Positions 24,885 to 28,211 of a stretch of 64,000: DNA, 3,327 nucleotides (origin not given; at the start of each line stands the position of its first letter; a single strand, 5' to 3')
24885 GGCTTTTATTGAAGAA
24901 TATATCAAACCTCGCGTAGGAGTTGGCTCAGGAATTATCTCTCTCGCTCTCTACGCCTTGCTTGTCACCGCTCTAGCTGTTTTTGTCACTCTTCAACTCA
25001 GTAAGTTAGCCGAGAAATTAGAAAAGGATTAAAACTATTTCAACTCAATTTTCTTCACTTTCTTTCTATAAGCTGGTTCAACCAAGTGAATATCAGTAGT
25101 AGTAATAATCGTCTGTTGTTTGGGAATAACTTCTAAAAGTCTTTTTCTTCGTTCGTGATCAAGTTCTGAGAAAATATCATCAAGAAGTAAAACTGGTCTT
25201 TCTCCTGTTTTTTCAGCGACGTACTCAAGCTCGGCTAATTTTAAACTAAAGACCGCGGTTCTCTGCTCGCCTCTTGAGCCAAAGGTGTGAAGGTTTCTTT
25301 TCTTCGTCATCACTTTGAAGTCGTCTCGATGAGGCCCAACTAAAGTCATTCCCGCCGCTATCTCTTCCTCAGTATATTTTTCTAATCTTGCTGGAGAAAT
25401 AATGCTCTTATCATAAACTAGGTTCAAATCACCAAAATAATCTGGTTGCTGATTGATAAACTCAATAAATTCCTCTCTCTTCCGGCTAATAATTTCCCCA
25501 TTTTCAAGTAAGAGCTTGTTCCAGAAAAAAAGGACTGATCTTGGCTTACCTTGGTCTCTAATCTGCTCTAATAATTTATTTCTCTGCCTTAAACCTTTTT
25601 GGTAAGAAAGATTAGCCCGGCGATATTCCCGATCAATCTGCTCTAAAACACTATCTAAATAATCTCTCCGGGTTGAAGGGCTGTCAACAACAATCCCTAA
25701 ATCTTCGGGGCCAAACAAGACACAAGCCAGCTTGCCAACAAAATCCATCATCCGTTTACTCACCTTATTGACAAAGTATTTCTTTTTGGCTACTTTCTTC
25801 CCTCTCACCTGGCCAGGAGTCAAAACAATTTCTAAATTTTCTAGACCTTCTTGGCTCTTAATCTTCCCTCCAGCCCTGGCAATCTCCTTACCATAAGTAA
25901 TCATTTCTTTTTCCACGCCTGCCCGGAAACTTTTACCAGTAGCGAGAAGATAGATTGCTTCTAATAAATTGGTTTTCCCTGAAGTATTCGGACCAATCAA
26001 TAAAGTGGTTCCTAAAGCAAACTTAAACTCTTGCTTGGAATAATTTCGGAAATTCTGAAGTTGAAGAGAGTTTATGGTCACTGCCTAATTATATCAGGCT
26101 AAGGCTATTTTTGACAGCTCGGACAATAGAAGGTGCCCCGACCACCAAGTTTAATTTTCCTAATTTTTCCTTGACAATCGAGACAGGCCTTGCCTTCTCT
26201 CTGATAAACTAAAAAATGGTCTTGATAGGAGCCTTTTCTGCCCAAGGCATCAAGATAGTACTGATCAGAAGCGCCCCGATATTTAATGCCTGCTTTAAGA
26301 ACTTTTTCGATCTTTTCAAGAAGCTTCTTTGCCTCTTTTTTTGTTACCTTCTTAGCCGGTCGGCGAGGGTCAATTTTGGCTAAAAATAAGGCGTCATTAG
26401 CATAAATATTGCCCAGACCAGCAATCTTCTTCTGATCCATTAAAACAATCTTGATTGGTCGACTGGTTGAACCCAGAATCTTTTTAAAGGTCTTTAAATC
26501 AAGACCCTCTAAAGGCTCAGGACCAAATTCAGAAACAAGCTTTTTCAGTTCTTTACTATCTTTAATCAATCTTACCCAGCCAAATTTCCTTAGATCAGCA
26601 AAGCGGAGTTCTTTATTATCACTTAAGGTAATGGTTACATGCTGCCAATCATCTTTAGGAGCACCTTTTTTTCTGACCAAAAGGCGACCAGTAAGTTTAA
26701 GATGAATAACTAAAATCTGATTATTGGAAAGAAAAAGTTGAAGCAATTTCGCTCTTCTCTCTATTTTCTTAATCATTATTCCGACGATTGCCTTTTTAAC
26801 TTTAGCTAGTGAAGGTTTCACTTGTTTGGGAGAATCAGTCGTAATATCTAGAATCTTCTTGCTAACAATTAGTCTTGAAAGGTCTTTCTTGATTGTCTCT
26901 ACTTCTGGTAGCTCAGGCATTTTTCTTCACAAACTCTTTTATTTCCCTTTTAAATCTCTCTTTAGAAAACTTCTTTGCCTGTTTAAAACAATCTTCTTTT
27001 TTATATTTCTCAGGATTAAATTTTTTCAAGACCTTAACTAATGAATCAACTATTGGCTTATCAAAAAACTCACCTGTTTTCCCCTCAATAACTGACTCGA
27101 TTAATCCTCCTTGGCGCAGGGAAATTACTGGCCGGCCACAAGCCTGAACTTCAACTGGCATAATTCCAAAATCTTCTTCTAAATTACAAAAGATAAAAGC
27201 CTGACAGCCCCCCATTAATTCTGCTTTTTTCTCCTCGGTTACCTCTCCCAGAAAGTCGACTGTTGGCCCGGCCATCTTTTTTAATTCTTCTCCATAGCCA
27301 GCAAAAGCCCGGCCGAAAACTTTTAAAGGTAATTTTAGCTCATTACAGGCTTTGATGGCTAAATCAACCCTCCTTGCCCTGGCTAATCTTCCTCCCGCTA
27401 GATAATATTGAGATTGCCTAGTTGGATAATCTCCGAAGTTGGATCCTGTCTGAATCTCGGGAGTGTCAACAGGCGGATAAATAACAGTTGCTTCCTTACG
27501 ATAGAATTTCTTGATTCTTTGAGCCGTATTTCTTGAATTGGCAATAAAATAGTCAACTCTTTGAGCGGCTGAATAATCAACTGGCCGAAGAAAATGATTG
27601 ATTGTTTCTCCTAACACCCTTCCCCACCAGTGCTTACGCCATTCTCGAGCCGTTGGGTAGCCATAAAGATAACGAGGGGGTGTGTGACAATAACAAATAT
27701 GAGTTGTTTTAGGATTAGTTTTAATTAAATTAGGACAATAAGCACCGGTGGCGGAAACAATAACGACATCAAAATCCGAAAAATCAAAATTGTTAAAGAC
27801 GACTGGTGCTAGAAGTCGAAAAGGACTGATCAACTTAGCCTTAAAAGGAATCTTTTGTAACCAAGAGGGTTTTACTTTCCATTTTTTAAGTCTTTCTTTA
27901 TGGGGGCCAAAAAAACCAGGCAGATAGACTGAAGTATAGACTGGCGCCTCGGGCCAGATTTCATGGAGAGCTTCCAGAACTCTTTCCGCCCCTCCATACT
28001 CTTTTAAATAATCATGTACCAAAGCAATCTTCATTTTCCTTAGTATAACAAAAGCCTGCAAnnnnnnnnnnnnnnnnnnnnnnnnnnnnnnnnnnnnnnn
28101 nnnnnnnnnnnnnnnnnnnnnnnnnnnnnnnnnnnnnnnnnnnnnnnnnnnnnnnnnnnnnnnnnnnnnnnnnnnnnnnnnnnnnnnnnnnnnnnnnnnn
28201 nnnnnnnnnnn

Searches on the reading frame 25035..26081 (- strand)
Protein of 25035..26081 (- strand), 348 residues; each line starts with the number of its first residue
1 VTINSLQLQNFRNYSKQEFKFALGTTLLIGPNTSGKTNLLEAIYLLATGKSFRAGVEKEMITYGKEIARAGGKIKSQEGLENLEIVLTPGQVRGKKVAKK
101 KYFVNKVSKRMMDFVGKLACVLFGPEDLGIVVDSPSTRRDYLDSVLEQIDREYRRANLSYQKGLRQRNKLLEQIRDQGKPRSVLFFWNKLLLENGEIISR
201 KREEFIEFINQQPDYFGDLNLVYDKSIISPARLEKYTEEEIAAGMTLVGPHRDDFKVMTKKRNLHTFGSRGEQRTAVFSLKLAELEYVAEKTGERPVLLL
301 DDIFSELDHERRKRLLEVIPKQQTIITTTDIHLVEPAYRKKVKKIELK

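Call 9: search_protein_families(library=pfam, proteins=[window:25035-26081:-])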
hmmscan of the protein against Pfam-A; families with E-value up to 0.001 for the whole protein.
window:25035-26081:- (348 aa): 6 families
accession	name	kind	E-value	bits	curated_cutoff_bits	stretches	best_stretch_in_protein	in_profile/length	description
PF02463.25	SMC_N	-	2.9e-22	79.6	40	1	3-337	2-205/220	RecF/RecN/SMC N terminal domain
PF13175.12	AAA_15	-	3.6e-12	47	32.1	1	1-58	1-55/374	AAA ATPase domain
PF13476.12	AAA_23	-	2.6e-10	41.7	27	1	5-176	1-114/201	AAA domain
PF13304.12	AAA_21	-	1.1e-09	39.2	27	1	26-323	2-286/304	AAA domain, putative AbiEii toxin, Type IV TA system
PF13555.12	AAA_29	-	7.2e-07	29.3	27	1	4-50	2-49/61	P-loop containing region of AAA domain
PF13514.12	AAA_27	-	0.00052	20.1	22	0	1-47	1-50/206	AAA domain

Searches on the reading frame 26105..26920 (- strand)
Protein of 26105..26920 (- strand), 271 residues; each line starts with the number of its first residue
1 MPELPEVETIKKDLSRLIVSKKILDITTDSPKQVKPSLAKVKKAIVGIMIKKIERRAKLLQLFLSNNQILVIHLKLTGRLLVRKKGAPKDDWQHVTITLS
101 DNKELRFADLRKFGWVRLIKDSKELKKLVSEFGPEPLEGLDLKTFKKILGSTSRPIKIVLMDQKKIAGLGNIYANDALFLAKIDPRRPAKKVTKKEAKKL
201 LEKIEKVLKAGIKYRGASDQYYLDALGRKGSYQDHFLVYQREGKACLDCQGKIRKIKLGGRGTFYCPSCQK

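Call 9: search_protein_families(library=pfam, proteins=[window:26105-26920:-])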
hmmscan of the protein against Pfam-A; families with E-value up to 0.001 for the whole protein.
window:26105-26920:- (271 aa): 4 families
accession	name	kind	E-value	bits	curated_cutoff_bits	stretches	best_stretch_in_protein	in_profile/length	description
PF01149.29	Fapy_DNA_glyco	-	1.3e-28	100.5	25.5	1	1-115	1-116/117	Formamidopyrimidine-DNA glycosylase N-terminal domain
PF06831.19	H2TH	-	2.4e-24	85.6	34.7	1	133-217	2-87/93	Formamidopyrimidine-DNA glycosylase H2TH domain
PF06827.20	zf-FPG_IleRS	-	1.9e-06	28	21.3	1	243-271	1-29/30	Zinc finger found in FPG and IleRS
PF05833.16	NFACT_N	-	0.00074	18.8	31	0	135-210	169-242/456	NFACT N-terminal and middle domains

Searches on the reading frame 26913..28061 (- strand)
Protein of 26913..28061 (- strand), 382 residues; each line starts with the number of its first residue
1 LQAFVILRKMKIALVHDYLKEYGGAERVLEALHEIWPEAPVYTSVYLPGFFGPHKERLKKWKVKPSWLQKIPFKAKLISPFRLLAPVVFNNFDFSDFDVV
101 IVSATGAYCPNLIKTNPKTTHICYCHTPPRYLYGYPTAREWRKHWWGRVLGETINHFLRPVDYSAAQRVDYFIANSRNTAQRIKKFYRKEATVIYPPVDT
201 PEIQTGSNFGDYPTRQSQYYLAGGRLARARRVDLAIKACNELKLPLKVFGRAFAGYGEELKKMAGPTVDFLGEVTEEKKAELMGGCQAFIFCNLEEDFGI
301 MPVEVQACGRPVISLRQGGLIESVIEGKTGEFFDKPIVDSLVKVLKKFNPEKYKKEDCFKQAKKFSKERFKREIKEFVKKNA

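Call 9: search_protein_families(library=pfam, proteins=[window:26913-28061:-])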
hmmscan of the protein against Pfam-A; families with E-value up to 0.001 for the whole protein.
window:26913-28061:- (382 aa): 3 families
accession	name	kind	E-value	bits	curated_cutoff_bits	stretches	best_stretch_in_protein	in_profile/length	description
PF00534.26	Glycos_transf_1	-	2.9e-18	66.4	26.4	1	219-364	17-171/172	Glycosyl transferases group 1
PF13692.12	Glyco_trans_1_4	-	1.6e-13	51.6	27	1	222-335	6-126/142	Glycosyl transferases group 1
PF13439.12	Glyco_transf_4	-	1.4e-11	45.2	28.5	1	22-200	1-168/170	Glycosyltransferase Family 4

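Call 16: find_encoding_contigs(protein=window:26913-28034:-, flank=3000, max_places=10)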
Protein window:26913-28034:- (373 aa): no gene with exactly this product is on record in the collection.
